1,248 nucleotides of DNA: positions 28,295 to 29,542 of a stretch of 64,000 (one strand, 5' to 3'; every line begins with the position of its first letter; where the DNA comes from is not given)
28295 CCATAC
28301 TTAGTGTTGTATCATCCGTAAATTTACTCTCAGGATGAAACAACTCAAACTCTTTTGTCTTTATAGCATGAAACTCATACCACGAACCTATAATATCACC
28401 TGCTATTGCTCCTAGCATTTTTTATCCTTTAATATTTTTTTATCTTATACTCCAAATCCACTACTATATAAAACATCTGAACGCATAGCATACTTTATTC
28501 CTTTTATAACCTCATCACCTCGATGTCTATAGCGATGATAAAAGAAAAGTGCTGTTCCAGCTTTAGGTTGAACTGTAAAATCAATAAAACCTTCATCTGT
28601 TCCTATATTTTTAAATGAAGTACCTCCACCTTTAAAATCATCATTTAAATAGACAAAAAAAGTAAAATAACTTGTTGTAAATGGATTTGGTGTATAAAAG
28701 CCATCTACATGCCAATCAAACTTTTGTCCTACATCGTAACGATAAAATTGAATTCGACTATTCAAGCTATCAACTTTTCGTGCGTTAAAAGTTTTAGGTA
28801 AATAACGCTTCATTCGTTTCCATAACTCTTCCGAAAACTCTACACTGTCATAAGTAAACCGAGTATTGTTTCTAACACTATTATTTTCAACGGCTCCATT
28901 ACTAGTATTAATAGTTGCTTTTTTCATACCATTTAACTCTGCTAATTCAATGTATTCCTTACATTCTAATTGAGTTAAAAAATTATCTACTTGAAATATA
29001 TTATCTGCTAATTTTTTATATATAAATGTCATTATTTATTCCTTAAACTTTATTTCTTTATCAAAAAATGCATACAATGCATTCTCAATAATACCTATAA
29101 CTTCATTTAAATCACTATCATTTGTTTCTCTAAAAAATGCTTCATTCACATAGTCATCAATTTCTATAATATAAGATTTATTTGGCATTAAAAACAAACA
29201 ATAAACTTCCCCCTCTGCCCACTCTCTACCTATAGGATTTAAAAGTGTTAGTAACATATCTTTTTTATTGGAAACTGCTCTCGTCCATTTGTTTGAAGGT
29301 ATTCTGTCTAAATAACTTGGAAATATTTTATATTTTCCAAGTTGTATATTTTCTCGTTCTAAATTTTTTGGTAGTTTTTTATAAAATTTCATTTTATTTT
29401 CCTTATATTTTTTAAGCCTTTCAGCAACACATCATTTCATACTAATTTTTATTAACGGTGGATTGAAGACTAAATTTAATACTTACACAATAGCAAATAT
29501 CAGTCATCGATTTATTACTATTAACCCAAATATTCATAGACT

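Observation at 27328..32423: Seven-gene cluster coupling NAMPT/NMNAT-Nudix NAD salvage to an ADP-ribosylglycohydrolase, a 2OG oxygenase, a VOC protein and two orphans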

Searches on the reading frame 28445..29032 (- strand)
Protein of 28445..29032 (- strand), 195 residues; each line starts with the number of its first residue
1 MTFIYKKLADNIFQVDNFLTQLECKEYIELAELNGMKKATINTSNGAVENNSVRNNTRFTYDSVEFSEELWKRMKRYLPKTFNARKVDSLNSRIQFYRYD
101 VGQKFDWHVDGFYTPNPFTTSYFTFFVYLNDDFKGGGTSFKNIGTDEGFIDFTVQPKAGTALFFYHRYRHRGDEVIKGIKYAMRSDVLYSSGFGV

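Call 3: search_protein_families(library=pfam, proteins=[window:28445-29032:-], max_evalue=0.01)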
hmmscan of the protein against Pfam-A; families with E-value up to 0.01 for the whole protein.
window:28445-29032:- (195 aa): 1 family
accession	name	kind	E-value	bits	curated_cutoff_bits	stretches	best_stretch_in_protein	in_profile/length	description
PF13640.12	2OG-FeII_Oxy_3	-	1.4e-11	45.6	27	1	95-183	2-93/98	2OG-Fe(II) oxygenase superfamily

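Call 4: search_protein_families(library=ncbifam, proteins=[window:28445-29032:-], max_evalue=0.01)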
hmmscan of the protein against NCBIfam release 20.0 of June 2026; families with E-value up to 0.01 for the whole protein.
window:28445-29032:- (195 aa): 1 family
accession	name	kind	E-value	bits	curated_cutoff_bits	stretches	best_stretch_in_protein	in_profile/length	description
NF003974.0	PRK05467.1-3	equivalog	9.7e-06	25.2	143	1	50-183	38-168/221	Fe2+-dependent dioxygenase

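Call 6: search_protein_families(library=phrogs, proteins=[window:28445-29032:-], max_evalue=0.01)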
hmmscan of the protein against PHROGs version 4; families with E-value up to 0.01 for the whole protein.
window:28445-29032:- (195 aa): 3 families
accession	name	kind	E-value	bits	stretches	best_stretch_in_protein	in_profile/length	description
phrog_61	-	moron, auxiliary metabolic gene and host takeover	2.2e-27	97.3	1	5-183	440-623/689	2OG-Fe(II) oxygenase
phrog_2297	-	DNA, RNA and nucleotide metabolism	1.1e-09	39.7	1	11-183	3-155/163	DNA endonuclease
phrog_274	-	DNA, RNA and nucleotide metabolism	3.5e-09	37.8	1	6-174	3-162/192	DNA endonuclease V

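Call 7: search_protein_families(library=padloc, proteins=[window:28445-29032:-], max_evalue=0.01)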
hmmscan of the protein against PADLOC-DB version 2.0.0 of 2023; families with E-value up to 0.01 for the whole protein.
window:28445-29032:- (195 aa): 1 family
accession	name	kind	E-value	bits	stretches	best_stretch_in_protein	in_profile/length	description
PDLC01653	2OG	-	4.2e-16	57.5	1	95-183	2-76/81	"CAS-I,CAS-II,CAS-III,CAS-IV,CAS-V,CAS-VI; associated"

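Call 20: search_solved_structures(query=window:28445-29032:-, max_evalue=0.01, show_alignments=2)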
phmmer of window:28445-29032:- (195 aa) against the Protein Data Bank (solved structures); distinct sequences matched with E-value up to 0.01: 8.
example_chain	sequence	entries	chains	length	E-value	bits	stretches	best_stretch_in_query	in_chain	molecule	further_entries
5c5t_A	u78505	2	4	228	9.3e-07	32.1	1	14-165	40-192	Prolyl 4-hydroxylase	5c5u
3itq_A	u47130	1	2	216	1.3e-05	28.4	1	13-171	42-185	Prolyl 4-hydroxylase, alpha subunit domain protein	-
5hv0_A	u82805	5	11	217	1.3e-05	28.4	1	13-171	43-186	Prolyl 4-Hydroxylase | 2OG-Fe(II) oxygenase | Procollagen-Proline Dioxygenase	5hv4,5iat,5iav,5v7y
5iax_A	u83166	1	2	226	1.4e-05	28.2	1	13-171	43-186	Procollagen-Proline Dioxygenase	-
2jig_A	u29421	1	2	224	0.00016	24.8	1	10-166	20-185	PROLYL-4 HYDROXYLASE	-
3gze_A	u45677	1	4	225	0.00016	24.8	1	10-166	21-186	Predicted protein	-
2jij_A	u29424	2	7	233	0.00018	24.7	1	10-166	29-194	PROLYL-4 HYDROXYLASE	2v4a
6tp5_A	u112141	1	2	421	0.002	21.2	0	10-42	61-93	Transmembrane prolyl 4-hydroxylase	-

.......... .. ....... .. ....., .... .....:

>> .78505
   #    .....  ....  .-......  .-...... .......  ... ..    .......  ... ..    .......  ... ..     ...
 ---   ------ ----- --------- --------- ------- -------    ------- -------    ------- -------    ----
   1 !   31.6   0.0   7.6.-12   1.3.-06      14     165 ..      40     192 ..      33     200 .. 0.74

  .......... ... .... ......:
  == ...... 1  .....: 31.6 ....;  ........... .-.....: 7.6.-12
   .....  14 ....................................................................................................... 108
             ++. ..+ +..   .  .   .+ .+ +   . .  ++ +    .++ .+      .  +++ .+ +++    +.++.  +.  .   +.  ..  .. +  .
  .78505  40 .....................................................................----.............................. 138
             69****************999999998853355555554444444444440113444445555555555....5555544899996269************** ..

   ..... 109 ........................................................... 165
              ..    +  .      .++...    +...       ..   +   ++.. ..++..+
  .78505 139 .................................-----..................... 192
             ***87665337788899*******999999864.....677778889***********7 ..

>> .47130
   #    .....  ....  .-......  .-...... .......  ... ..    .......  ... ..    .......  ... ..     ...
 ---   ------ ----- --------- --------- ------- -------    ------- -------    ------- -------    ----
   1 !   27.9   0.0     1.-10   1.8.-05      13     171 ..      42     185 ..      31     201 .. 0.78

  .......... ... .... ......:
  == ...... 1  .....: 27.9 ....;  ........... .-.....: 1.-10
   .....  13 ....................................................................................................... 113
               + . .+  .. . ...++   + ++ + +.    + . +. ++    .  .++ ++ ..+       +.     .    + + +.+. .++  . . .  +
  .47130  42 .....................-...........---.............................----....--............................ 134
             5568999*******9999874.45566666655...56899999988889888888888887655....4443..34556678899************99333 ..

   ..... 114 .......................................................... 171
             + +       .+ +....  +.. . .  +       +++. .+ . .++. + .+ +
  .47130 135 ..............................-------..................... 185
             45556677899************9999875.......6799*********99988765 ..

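Call 26: search_dna_similar(query=window:28445-29032:-, collection=phages, mode=protein, max_rows=25)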
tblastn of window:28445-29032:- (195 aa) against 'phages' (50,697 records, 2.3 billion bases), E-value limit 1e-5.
Records with a match: 60; places in all: 60; records where one place covers at least 80% of the query: 57.
Best place of each record, by identity: <60% 60.
By first word of the organism name: Synechococcus 55; Methylophilales 4; uncultured 1.
By host as written in the record: - 46; Methylophilales_sp._H5P1 4; Synechococcus sp. WH8102 3; Synechococcus sp. LC16 2; Synechococcus sp. MW02 2; Parasynechococcus marenigrum WH 8102 1; Synechococcus sp. WH7803 1; Synechococcus sp. 1.
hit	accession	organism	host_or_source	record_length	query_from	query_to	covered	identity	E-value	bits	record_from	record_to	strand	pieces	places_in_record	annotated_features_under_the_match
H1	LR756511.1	uncultured phage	metagenomic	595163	10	189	92%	32.4%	3e-20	93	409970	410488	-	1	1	record has no annotation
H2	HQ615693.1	Synechococcus phage S-CRM01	Synechococcus sp. LC16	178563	16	190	90%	28.7%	3e-6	52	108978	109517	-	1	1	2OG-Fe(II) oxygenase superfamily protein | hypothetical protein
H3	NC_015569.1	Synechococcus phage S-CRM01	Synechococcus sp. LC16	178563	16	190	90%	28.7%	3e-6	52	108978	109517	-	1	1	2OG-Fe(II) oxygenase | hypothetical protein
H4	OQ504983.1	Synechococcus phage S-8S55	Parasynechococcus marenigrum WH 8102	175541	16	189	89%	28.7%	3e-6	52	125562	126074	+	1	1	2OG-Fe(II) oxygenase family protein | DNA primase/helicase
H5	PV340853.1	Synechococcus phage Sf-CH8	Synechococcus sp. WH8102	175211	7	183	91%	27.7%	2e-10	65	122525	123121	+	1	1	hypothetical protein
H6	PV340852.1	Synechococcus phage Sf-CH5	Synechococcus sp. WH8102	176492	7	183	91%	27.7%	2e-10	65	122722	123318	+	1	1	hypothetical protein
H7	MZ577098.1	Methylophilales phage Melnitz-3 EXVC039M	Methylophilales_sp._H5P1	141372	13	182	87%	28.3%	2e-7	56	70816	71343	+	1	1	PKHD-type hydroxylase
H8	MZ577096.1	Methylophilales phage Melnitz-2 EXVC040M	Methylophilales_sp._H5P1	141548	13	182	87%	28.3%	2e-7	56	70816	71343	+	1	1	PKHD-type hydroxylase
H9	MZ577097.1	Methylophilales phage Melnitz EXVC044M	Methylophilales_sp._H5P1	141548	13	182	87%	28.3%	2e-7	56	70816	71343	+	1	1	PKHD-type hydroxylase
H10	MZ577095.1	Methylophilales phage Melnitz-1 EXVC043M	Methylophilales_sp._H5P1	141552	13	182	87%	28.3%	2e-7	56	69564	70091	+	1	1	2OG-Fe oxygenase family protein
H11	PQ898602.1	Synechococcus phage S-SCSM2R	Synechococcus sp. WH7803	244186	6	185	92%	26.6%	5e-6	52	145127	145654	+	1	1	2OG-Fe(II) oxygenase | hypothetical protein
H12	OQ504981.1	Synechococcus phage S-RS29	Synechococcus sp.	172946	7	180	89%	27.0%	3e-8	58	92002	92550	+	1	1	2-oxoglutarate/Fe(II)-dependent oxygenase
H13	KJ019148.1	Synechococcus phage ACG-2014f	-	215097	10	185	90%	24.9%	5e-7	55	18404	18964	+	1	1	PiuC | group 1 glycosyl transferase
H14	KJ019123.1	Synechococcus phage ACG-2014f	-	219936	10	185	90%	24.9%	5e-7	55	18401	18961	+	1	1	PiuC | group 1 glycosyl transferase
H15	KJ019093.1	Synechococcus phage ACG-2014f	-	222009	10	185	90%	24.9%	5e-7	55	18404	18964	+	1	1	PiuC | group 1 glycosyl transferase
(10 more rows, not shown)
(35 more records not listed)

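Call 28: get_annotated_region(hit=H1, flank=12000)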
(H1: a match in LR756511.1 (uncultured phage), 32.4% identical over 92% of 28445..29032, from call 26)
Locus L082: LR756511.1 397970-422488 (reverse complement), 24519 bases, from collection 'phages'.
description: uncultured phage genome assembly, chromosome: 1.
organism: uncultured phage (NCBI taxid 278008)
taxonomy: Viruses; environmental samples
host: -; source: metagenomic; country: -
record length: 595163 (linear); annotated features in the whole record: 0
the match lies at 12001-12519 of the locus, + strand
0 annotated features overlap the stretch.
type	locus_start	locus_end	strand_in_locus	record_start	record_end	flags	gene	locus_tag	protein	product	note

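Call 63: find_related_loci(query=window:28445-29032:-, collection=metagenome_contigs, flank=7000)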
Query window:28445-29032:- (195 aa) in metagenome_contigs; peptide patterns used: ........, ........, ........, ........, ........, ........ (x = any residue, [..] = any of these).
167 stretches matched a pattern; 10 encode a relative of the query (tblastn E <= 1e-3); 10 distinct loci.
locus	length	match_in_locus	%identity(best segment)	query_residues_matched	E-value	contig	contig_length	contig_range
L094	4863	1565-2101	40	6-189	2e-43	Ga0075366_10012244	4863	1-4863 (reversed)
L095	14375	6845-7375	40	8-189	8e-43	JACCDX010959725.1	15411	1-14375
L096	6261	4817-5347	40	8-189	7e-43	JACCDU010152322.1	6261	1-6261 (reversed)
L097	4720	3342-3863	41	11-189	2e-41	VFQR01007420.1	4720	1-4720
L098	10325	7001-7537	40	6-189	4e-41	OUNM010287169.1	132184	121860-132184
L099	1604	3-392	43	55-189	1e-31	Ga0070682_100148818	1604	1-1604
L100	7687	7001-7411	30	11-142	4e-14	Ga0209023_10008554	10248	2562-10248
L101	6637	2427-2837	31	11-142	1e-12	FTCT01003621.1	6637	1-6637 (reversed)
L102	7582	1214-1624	26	11-142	2e-11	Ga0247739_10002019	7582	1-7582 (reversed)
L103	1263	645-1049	26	11-140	7e-8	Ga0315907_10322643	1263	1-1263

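Call 68: search_protein_families(library=pfam, proteins=[L095:4823-6703:-, L095:7457-8584:-, L095:8665-9207:-, L095:9244-10581:-, L098:7670-8719:+, L098:9005-10255:+, L101:446-1504:+, L101:1574-2158:+, L101:2169-3044:+, L101:4651-5805:+], max_evalue=0.001)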
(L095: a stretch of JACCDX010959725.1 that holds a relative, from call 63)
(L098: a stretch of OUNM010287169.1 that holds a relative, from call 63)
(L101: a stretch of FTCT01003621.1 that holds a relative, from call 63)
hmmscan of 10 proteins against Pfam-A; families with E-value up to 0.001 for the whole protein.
L095:4823-6703:- (626 aa): 3 families
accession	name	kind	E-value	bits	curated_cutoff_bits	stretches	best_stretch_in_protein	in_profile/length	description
PF00183.23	HSP90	-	2.4e-130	436.4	24.4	1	222-624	74-486/518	Hsp90 protein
PF13589.12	HATPase_c_3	-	4e-10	40.3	25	1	45-166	21-119/137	Histidine kinase-, DNA gyrase B-, and HSP90-like ATPase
PF02518.31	HATPase_c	-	3.7e-08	34.2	26.4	1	47-181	11-109/111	Histidine kinase-, DNA gyrase B-, and HSP90-like ATPase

L095:7457-8584:- (375 aa): 1 family
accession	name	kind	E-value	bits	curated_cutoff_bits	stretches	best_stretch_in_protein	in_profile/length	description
PF00793.26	DAHP_synth_1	-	5.2e-94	314.6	25.5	1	64-361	8-266/270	DAHP synthetase I family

L095:8665-9207:- (180 aa): 0 families

L095:9244-10581:- (445 aa): 2 families
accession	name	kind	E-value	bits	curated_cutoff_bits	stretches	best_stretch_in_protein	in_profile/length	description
PF13505.12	OMP_b-brl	-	2.4e-06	28.3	28.7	0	24-98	1-68/175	Outer membrane protein beta-barrel domain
PF13609.12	Porin_4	-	5.6e-05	23.5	27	0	207-308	229-304/310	Gram-negative porin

L098:7670-8719:+ (349 aa): 1 family
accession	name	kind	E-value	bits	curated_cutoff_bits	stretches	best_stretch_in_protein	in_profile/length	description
PF07589.16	PEP-CTERM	-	2.7e-05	24.5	20.7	1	318-341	1-24/24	PEP-CTERM motif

L098:9005-10255:+ (416 aa): 0 families

L101:446-1504:+ (352 aa): 0 families

L101:1574-2158:+ (194 aa): 1 family
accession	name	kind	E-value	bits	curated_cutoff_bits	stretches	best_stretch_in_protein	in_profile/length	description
PF01227.27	GTP_cyclohydroI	-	3e-72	242.2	27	1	16-193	2-178/179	GTP cyclohydrolase I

L101:2169-3044:+ (291 aa): 1 family
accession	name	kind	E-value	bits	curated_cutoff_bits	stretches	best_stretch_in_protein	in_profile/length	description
PF13640.12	2OG-FeII_Oxy_3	-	4.8e-13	50.3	27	1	167-271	1-98/98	2OG-Fe(II) oxygenase superfamily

L101:4651-5805:+ (384 aa): 1 family
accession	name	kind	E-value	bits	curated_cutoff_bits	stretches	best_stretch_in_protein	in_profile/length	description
PF01757.29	Acyl_transf_3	-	5.3e-22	78.7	31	1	20-347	3-324/326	Acyltransferase domain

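Call 87: find_related_loci(query=window:28445-29032:-, collection=viral_contigs, flank=8000)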
Query window:28445-29032:- (195 aa) in viral_contigs; peptide patterns used: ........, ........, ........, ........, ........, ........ (x = any residue, [..] = any of these).
6 stretches matched a pattern, but none encodes a relative of the query by tblastn (E <= 1e-3).

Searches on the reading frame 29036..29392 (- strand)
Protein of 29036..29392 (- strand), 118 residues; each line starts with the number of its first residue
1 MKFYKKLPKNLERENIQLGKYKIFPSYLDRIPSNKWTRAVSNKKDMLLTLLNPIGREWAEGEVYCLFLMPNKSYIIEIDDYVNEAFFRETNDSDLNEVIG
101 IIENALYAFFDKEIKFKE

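Call 3: search_protein_families(library=pfam, proteins=[window:29036-29392:-], max_evalue=0.01)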
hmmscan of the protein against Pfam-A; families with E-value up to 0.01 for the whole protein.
window:29036-29392:- (118 aa): 0 families

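Call 4: search_protein_families(library=ncbifam, proteins=[window:29036-29392:-], max_evalue=0.01)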
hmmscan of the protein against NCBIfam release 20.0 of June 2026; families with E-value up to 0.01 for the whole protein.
window:29036-29392:- (118 aa): 0 families

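Call 6: search_protein_families(library=phrogs, proteins=[window:29036-29392:-], max_evalue=0.01)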
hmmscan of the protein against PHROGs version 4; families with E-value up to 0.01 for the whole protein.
window:29036-29392:- (118 aa): 0 families

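Call 7: search_protein_families(library=padloc, proteins=[window:29036-29392:-], max_evalue=0.01)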
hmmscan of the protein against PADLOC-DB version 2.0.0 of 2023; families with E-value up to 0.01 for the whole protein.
window:29036-29392:- (118 aa): 0 families

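Call 10: find_homologous_proteins(query=window:29036-29392:-, max_evalue=0.01)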
Query window:29036-29392:- (118 aa): 6 proteins with E <= 0.01 among 14 candidates.
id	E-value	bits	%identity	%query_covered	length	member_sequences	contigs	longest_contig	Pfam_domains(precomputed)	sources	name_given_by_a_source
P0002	5.4e-73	260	100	100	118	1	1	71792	-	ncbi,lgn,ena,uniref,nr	ncbi:MAG: Unknown protein [uncultured Sulfurovum sp.]|uniref:Uncharacterized protein n=1 Tax=uncultu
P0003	3.6e-53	196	75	100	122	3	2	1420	-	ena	-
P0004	1.5e-52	194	74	99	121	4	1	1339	-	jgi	-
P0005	2.7e-50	187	75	98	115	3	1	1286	-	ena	-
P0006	1.7e-47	178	68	100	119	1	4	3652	-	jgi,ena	jgi:hypothetical protein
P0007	5.0e-46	173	70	99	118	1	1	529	-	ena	-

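Call 44: find_encoding_contigs(protein=P0006, flank=5000, max_places=4)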
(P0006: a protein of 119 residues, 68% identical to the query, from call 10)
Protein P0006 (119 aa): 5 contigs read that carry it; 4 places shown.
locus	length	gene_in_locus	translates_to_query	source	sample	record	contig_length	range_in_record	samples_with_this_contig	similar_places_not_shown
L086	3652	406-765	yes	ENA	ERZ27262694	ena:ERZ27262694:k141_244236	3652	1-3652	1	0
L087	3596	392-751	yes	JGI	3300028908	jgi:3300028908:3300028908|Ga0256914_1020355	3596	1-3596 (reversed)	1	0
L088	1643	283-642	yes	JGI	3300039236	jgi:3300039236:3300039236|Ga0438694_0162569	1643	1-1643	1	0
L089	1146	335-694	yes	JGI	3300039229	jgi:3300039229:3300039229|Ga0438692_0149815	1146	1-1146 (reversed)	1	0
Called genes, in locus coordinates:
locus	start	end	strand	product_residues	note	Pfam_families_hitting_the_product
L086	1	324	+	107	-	?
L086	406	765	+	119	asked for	-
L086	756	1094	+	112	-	-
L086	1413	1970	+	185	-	PF00440:TetR_N, PF16925:TetR_C_13 (weak), PF21993:TetR_C_13_2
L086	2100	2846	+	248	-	PF14518:Haem_oxygenas_2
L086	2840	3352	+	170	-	PF04982:TM_HPP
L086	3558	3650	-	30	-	?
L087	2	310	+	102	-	?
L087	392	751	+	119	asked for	-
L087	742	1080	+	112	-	-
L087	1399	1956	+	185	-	PF00440:TetR_N, PF16925:TetR_C_13 (weak), PF21993:TetR_C_13_2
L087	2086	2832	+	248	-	PF14518:Haem_oxygenas_2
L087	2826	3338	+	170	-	PF04982:TM_HPP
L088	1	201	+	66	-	?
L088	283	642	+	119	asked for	-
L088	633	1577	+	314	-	PF06626:DUF1152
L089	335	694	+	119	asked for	-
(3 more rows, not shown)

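Call 45: find_encoding_contigs(protein=P0003, flank=5000, max_places=3)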
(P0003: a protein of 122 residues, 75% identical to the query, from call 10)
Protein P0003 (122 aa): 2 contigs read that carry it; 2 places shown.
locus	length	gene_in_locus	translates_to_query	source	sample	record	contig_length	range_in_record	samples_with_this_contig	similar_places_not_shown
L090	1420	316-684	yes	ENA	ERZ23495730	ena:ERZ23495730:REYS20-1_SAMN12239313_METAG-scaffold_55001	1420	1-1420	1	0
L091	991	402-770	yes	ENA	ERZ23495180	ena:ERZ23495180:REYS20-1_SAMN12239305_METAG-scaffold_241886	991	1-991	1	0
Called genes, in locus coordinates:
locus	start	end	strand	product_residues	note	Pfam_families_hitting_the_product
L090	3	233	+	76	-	?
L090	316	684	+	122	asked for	-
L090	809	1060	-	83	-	PF06769:YoeB_toxin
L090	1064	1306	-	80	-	-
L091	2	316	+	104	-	?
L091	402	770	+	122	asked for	-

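Call 46: find_encoding_contigs(protein=P0004, flank=5000, max_places=3)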
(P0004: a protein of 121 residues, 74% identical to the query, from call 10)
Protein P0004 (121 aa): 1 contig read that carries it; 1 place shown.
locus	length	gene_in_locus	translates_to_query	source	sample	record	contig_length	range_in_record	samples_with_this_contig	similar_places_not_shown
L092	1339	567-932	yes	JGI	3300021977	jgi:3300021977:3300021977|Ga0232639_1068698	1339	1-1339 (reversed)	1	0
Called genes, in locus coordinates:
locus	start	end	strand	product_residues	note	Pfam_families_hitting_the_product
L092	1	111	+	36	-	?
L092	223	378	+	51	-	-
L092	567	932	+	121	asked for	-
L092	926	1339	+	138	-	?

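Call 47: find_encoding_contigs(protein=P0005, flank=5000, max_places=3)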
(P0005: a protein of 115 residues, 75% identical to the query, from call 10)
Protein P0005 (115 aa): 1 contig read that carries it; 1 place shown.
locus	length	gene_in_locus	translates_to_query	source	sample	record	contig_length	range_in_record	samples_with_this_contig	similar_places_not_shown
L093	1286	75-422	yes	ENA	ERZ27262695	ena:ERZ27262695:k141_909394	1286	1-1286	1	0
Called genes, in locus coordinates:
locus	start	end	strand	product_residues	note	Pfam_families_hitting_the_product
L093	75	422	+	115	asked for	-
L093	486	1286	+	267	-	?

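Call 58: predict_structure(alignment_id=A1)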
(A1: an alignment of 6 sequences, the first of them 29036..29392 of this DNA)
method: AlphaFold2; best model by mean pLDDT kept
length: 118 residues; sequences in the alignment: 6
mean_pLDDT: 70.3   pTM: 0.66
mean pLDDT of the five models: 70.3, 67.1, 65.1, 59.4, 59.1
residues with pLDDT >= 90: 1; 70-90: 68; 50-70: 32; < 50: 17
segments of 3 or more residues with pLDDT < 50: 1-7, 9-13, 20-22
pLDDT, mean of each block of 10 residues (from residue 1): 42 50 63 70 75 56 77 83 82 78 85 84
secondary structure, 60 per line:
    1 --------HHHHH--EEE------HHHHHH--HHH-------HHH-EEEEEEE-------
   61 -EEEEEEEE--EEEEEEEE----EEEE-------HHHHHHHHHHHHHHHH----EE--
elements in order: H9-13 E16-18 H25-30 E47-53 E62-69 E72-79 E84-87 H95-110

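Call 62: fold_search(model_id=the predicted structure, library=pdb)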
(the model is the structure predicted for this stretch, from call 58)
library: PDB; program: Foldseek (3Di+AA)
matches with E <= 10: 203; with E <= 0.001: 0
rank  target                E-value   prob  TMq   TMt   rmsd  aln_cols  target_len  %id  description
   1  8g0k_B                3.4e-01  0.30  0.32  0.21  10.7        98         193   11  Bacteroides multispecies type VI secretion system Ntox15 domain effector and immunity Tde1/Tdi1 (released 2023-07-05)
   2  8r6w_A                4.9e-01  0.47  0.32  0.02   3.8        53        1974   21  Structure of the SFTSV L protein in a transcription-priming state with bound capped RNA [TRANSCRIPTION-PRIMING] (released 2024-04-24)
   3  2bkq_A                7.0e-01  0.13  0.28  0.18  12.6       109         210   17  NEDD8 protease (released 2005-02-21)
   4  1th0_A                7.0e-01  0.08  0.24  0.16  10.2       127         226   10  Structure of human Senp2 (released 2004-09-14)
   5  2io0_A                7.0e-01  0.06  0.23  0.15  12.0       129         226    8  Crystal structure of human Senp2 in complex with preSUMO-2 (released 2006-11-14)
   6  5aek_M                9.0e-01  0.08  0.25  0.16  10.7       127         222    8  Crystal structure of the human SENP2 C548S in complex with the human SUMO1 K48M F66W (released 2016-01-20)
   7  2hkp                  9.5e-01  0.12  0.30  0.19  11.6       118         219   12  SUMO protease Ulp1 with the catalytic cysteine oxidized to a sulfenic acid (released 2007-07-31)
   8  9qtf_D                9.5e-01  0.11  0.30  0.22  11.6       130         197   14  Simkania negevensis CE-clan virulence factor SnCE1 C256A catalytically inactive mutant (released 2026-04-08)
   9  9gnv_A                1.0e+00  0.13  0.31  0.21  12.1       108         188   15  Human SENP5 in complex with SUMO1 (released 2025-06-25)
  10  9qte_C                1.0e+00  0.10  0.31  0.21  12.0       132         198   17  Simkania negevensis CE-clan virulence factor SnCE1 wildtype (released 2026-04-08)
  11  2io1_C                1.0e+00  0.06  0.24  0.15  12.2       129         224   10  Crystal structure of human Senp2 in complex with preSUMO-3 (released 2006-11-14)
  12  7c2f_B                1.1e+00  0.10  0.26  0.31   7.7        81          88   10  Crystal Structure of the Thorarchaeota ProGel/rabbit actin complex (released 2020-08-05)
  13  9me8_A                1.1e+00  0.07  0.21  0.06   9.8        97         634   14  Co-crystal structure of maltose binding protein (MBP)-human SENP3 fusion protein in complex with PELP1 peptide (released 2025-08-06)
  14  1xt9_A                1.1e+00  0.18  0.30  0.19  12.4        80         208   16  Crystal Structure of Den1 in complex with Nedd8 (released 2004-12-21)
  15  2bkq_B                1.1e+00  0.12  0.30  0.19  12.2       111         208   19  NEDD8 protease (released 2005-02-21)
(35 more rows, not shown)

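Call 83: search_protein_families(library=ncbifam, proteins=[L088:633-1577:+], max_evalue=1)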
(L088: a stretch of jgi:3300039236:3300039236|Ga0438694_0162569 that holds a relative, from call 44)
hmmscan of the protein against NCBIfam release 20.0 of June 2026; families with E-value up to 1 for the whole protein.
L088:633-1577:+ (314 aa): 0 families

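Call 88: find_related_loci(query=A1, collection=viral_contigs, flank=8000)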
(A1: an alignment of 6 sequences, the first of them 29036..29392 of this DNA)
Query A1 (118 aa) in viral_contigs; peptide patterns used: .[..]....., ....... (x = any residue, [..] = any of these).
37 stretches matched a pattern, but none encodes a relative of the query by tblastn (E <= 1e-3).
